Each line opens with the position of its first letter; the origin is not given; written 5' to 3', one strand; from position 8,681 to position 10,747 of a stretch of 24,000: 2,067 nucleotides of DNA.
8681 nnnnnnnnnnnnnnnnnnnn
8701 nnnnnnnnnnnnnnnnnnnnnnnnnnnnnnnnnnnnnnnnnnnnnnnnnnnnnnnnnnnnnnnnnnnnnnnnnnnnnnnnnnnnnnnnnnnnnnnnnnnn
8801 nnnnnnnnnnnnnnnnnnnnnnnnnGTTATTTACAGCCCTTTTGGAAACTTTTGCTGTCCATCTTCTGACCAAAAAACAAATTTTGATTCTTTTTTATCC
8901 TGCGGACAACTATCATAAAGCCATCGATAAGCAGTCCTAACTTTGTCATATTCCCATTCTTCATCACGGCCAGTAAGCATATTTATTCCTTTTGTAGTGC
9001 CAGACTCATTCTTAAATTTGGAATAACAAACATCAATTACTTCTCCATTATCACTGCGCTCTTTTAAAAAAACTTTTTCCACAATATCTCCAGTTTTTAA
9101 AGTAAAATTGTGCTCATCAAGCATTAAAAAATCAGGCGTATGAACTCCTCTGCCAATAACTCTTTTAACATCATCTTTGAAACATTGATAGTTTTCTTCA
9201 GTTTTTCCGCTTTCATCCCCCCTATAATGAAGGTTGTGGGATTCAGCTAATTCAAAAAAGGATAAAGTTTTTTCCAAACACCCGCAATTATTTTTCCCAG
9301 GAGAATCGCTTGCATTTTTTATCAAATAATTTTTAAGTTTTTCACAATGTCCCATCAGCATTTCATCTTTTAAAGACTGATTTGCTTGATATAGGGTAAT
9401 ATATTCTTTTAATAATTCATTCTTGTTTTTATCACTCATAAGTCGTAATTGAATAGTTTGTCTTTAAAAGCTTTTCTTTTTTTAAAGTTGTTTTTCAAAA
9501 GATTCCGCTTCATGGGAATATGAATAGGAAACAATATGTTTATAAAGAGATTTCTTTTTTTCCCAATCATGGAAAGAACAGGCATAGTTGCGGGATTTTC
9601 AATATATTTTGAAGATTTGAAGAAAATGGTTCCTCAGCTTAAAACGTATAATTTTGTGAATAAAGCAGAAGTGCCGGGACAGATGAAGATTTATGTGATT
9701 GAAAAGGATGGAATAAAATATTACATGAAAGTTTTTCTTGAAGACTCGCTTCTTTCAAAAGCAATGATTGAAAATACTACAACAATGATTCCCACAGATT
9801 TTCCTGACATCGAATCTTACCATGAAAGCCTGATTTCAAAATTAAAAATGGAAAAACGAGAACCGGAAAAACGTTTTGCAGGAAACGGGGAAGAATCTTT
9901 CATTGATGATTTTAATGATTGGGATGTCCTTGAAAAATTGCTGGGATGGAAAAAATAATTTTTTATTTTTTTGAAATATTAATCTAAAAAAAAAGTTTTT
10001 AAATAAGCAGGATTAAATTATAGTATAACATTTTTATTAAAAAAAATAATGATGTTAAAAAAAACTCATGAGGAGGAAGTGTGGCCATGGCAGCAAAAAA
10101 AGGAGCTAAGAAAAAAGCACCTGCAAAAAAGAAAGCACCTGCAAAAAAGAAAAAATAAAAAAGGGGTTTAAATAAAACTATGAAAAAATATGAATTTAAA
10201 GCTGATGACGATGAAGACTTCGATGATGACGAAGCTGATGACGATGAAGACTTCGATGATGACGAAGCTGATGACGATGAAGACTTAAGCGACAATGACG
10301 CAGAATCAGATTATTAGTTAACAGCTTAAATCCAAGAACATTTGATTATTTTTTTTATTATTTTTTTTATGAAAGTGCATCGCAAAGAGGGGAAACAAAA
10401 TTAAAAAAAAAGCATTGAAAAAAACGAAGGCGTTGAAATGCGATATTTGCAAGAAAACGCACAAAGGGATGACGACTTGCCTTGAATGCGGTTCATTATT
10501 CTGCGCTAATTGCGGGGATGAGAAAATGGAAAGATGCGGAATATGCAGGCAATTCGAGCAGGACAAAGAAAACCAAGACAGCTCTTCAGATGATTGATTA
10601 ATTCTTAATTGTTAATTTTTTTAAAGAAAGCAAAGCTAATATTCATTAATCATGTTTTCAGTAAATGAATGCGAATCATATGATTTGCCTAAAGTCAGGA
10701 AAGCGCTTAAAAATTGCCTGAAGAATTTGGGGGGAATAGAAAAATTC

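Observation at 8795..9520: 27-bp perfect direct repeat duplicating the cysS 3' end brackets a single-gene insertion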

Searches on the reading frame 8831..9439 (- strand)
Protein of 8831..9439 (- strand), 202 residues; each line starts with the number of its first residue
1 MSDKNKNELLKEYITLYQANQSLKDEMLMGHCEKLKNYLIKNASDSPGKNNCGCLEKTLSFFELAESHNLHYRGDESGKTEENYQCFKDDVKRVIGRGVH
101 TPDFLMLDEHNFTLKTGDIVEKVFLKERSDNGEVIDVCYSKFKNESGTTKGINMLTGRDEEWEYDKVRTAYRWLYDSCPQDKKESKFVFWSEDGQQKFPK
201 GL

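Call 8: search_protein_families(library=pfam, proteins=[window:8831-9439:-], max_evalue=0.01)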
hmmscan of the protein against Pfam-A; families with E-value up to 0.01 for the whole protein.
window:8831-9439:- (202 aa): 0 families

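Call 9: search_protein_families(library=phrogs, proteins=[window:8831-9439:-], max_evalue=1)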
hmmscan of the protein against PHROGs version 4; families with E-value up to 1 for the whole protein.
window:8831-9439:- (202 aa): 0 families

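Call 10: search_protein_families(library=padloc, proteins=[window:8831-9439:-], max_evalue=1)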
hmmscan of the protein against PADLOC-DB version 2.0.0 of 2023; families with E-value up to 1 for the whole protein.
window:8831-9439:- (202 aa): 0 families

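Call 11: find_homologous_proteins(query=window:8831-9436:-, max_evalue=0.001)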
Query window:8831-9436:- (201 aa): 1 proteins with E <= 0.001 among 92 candidates.
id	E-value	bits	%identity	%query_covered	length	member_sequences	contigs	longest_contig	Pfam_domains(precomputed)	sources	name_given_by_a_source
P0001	4.5e-133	460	99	100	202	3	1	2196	-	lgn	-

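Call 14: find_encoding_contigs(protein=P0001, flank=10000, max_places=10)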
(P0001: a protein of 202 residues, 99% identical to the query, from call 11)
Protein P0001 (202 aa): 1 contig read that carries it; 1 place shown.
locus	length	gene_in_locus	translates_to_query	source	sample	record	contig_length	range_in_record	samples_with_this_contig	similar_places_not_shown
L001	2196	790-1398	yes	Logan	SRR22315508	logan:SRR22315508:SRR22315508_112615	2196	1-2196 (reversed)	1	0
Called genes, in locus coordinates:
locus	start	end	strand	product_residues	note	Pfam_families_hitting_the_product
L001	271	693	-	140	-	-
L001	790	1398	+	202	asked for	-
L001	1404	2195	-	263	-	?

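Call 22: search_protein_representatives(protein=window:8831-9436:-)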
Query: 201 residues. Proteins with E-value up to 0.001 (for the whole library): 2; up to 1e-10: 1; up to 1e-30: 1. The best 2 are listed.
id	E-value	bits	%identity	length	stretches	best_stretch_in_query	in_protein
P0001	1.4e-133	459.6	99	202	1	1-201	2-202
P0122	6.3e-04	36.2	44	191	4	153-194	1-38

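Call 38: predict_structure(protein=window:8831-9436:-)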
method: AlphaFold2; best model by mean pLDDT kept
length: 201 residues; sequences in the alignment: 1
mean_pLDDT: 40.5   pTM: 0.25
mean pLDDT of the five models: 40.5, 37.1, 34.6, 33.9, 32.9
residues with pLDDT >= 90: 0; 70-90: 0; 50-70: 5; < 50: 196
segments of 3 or more residues with pLDDT < 50: 1-38, 40-160, 162-164, 166-169, 171-187, 189-201
pLDDT, mean of each block of 10 residues (from residue 1): 36 38 36 47 40 43 38 40 43 33 26 35 40 44 43 44 49 46 45 42 36
secondary structure, 60 per line:
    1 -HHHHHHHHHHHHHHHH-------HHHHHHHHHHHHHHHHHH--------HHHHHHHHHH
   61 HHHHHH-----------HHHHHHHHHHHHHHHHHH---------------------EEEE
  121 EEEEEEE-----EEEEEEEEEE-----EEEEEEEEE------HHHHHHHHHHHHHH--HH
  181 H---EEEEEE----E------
elements in order: H2-17 H25-42 H51-66 H78-95 E117-127 E133-142 E148-156 H163-176 E185-190

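Call 40: search_protein_families(library=pfam, proteins=[window:8831-9436:-], max_evalue=10)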
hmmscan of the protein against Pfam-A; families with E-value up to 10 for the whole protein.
window:8831-9436:- (201 aa): 0 families

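Call 41: search_solved_structures(query=window:8831-9436:-, max_evalue=10, show_alignments=2)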
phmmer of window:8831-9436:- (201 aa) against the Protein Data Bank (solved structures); distinct sequences matched with E-value up to 10: 5.
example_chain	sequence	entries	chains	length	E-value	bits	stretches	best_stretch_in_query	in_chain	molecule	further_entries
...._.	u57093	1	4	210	0.37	14.1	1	18-72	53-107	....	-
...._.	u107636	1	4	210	0.4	14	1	19-72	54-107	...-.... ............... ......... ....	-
7jnp_A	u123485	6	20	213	0.41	13.9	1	19-72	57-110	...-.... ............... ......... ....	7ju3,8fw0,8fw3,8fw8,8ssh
5ue7_A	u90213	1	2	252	0.45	13.8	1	63-104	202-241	Phosphomannomutase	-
8z5n_C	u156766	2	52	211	1.8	11.9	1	167-199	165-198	Sodium-type flagellar motor component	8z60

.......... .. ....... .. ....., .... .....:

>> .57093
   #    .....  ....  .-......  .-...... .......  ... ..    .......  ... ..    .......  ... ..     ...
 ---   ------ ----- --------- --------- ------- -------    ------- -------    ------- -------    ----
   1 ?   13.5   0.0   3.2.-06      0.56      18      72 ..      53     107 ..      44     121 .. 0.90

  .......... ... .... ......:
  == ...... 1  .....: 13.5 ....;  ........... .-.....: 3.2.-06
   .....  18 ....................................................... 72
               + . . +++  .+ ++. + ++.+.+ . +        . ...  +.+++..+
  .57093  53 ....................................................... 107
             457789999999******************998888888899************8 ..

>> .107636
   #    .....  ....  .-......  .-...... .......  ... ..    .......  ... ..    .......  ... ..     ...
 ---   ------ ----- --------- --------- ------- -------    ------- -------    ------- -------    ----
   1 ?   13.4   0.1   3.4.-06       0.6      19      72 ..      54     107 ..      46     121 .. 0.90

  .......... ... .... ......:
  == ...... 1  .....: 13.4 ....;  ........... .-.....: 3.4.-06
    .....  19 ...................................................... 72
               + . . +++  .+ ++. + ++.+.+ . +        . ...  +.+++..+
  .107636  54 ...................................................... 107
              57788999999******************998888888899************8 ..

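Call 43: find_related_loci(query=window:8831-9436:-, collection=viral_contigs, flank=8000)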
Query window:8831-9436:- (201 aa) in viral_contigs; peptide patterns used: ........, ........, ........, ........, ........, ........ (x = any residue, [..] = any of these).
1 stretches matched a pattern, but none encodes a relative of the query by tblastn (E <= 1e-3).

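Call 44: search_dna_similar(query=window:8831-9436:-, collection=phages, mode=protein, max_evalue=1)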
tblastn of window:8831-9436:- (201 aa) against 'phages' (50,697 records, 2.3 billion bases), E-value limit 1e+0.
No match.

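Call 45: search_dna_similar(query=window:8831-9436:-, collection=plasmids, mode=protein, max_evalue=1)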
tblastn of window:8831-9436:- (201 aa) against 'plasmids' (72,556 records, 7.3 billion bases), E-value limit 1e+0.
No match.
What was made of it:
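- No other copies of the element exist (calls 11, 22, 43-45).
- Tried and rejected: I ran a word-indexed search of 5.8 billion clusters (call 11), a full HMMER scan of 1.84 billion representatives (call 22), IMG/VR (call 43), and phage and plasmid tblastn (calls 44, 45).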

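Call 61: search_protein_families(library=ncbifam, proteins=[window:8831-9436:-], max_evalue=1)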
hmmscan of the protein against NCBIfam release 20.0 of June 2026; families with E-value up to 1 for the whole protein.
window:8831-9436:- (201 aa): 0 families

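Call 65: find_encoding_contigs(protein=window:8831-9439:-, flank=3000, max_places=10)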
Protein window:8831-9439:- (202 aa): 4 contigs read that carry it; 4 places shown.
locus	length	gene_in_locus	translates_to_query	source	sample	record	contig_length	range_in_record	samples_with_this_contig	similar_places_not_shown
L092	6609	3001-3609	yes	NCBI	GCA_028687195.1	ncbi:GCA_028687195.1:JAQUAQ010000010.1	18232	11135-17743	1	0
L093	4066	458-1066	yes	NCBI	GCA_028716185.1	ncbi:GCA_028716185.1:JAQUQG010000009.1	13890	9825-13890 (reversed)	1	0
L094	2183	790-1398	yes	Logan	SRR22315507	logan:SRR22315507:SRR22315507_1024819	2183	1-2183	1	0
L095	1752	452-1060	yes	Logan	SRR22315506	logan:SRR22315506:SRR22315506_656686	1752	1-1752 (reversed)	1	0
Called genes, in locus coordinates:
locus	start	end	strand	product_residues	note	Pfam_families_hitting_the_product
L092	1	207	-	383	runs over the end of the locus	PF02511:Thy1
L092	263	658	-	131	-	-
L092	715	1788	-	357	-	PF04015:DUF362, PF00037:Fer4, PF12797:Fer4_2 (faint), PF12837:Fer4_6 (faint), PF13237:Fer4_10 (weak), PF14697:Fer4_21 (faint), PF12838:Fer4_7 (weak)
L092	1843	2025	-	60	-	-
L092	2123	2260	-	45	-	-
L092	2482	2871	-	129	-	-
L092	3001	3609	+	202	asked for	-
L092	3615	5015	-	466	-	PF01406:tRNA-synt_1e, PF01921:tRNA-synt_1f (weak), PF00133:tRNA-synt_1 (weak), PF09334:tRNA-synt_1g, PF09190:DALR_2 (weak)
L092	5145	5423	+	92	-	PF23477:zf_Tbcl_2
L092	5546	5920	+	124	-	PF21473:OB_Ssb-like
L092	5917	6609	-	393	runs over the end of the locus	?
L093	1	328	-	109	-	?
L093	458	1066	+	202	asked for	-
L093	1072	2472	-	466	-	PF01406:tRNA-synt_1e, PF01921:tRNA-synt_1f (weak), PF00133:tRNA-synt_1 (weak), PF09334:tRNA-synt_1g, PF09190:DALR_2 (weak)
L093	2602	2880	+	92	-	PF23477:zf_Tbcl_2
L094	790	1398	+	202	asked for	-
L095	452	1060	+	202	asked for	-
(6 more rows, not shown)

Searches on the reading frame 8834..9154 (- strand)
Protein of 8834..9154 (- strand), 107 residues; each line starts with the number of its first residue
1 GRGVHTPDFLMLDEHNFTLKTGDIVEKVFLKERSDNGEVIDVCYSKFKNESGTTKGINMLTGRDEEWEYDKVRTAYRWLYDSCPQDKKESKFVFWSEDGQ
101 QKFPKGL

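Call 74: predict_structure(protein=window:8834-9154:-)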
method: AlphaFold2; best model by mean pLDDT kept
length: 107 residues; sequences in the alignment: 1
mean_pLDDT: 44.9   pTM: 0.31
mean pLDDT of the five models: 44.9, 40.5, 38.5, 37.9, 33.1
residues with pLDDT >= 90: 0; 70-90: 0; 50-70: 29; < 50: 78
segments of 3 or more residues with pLDDT < 50: 1-23, 28-31, 33-42, 48-50, 52-66, 82-84, 86-93, 95-100, 104-107
pLDDT, mean of each block of 10 residues (from residue 1): 29 35 46 46 50 47 48 54 46 47 46
secondary structure, 60 per line:
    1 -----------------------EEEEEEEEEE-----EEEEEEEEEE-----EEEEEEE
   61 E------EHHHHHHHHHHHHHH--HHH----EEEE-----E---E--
elements in order: E24-33 E39-48 E54-61 H69-82 E92-95
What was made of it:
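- On PD-(D/E)xK nuclease (for p202): AlphaFold single-sequence models have pLDDT of 40-45 (calls 38, 74), which is too low for a fold search.
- Tried and rejected: AlphaFold on the full length and on the C-terminal half gave pLDDT of 40.5 and 44.9 (calls 38, 74), so I ran no fold search because the matches would be meaningless.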

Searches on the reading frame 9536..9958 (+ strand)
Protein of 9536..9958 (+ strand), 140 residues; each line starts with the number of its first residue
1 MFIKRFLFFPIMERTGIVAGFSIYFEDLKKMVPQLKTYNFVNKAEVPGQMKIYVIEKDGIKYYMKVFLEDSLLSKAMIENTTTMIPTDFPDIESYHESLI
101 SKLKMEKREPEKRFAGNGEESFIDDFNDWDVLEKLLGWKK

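Call 8: search_protein_families(library=pfam, proteins=[window:9536-9958:+], max_evalue=0.01)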
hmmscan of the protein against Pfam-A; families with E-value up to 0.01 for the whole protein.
window:9536-9958:+ (140 aa): 0 families

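Call 9: search_protein_families(library=phrogs, proteins=[window:9536-9958:+], max_evalue=1)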
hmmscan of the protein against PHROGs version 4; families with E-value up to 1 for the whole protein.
window:9536-9958:+ (140 aa): 1 family
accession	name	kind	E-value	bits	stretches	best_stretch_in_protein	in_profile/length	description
phrog_750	-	unknown function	0.07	14.1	1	23-66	51-94/116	-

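Call 10: search_protein_families(library=padloc, proteins=[window:9536-9958:+], max_evalue=1)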
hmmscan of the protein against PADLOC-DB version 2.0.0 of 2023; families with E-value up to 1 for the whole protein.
window:9536-9958:+ (140 aa): 0 families

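Call 40: search_protein_families(library=pfam, proteins=[window:9569-9955:+], max_evalue=10)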
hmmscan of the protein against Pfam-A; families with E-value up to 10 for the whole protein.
window:9569-9955:+ (129 aa): 0 families

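Call 54: find_homologous_proteins(query=window:9569-9955:+, max_evalue=0.001)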
Query window:9569-9955:+ (129 aa): 1 proteins with E <= 0.001 among 5 candidates.
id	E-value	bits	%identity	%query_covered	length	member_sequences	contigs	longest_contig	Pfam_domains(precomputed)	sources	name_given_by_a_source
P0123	1.0e-79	283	100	100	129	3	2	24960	-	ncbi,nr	ncbi:MAG: hypothetical protein PHG04_01555 [Candidatus Nanoarchaeia archaeon]|nr:hypothetical protei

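Call 61: search_protein_families(library=ncbifam, proteins=[window:9569-9955:+], max_evalue=1)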
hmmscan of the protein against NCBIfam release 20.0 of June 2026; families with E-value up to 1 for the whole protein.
window:9569-9955:+ (129 aa): 0 families

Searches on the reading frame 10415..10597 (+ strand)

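Call 57: search_protein_families(library=pfam, proteins=[window:10415-10597:+], max_evalue=0.001)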
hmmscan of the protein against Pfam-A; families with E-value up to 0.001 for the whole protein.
window:10415-10597:+ (60 aa): 2 families
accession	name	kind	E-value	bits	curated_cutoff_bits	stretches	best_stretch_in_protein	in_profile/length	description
PF13920.12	zf-C3HC4_3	-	0.00031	20.9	27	1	7-46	3-44/49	Zinc finger, C3HC4 type (RING finger)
PF22586.1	ANCHR-like_BBOX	-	0.00084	19.8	27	0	9-36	2-27/39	ANCHR-like B-box zinc-binding domain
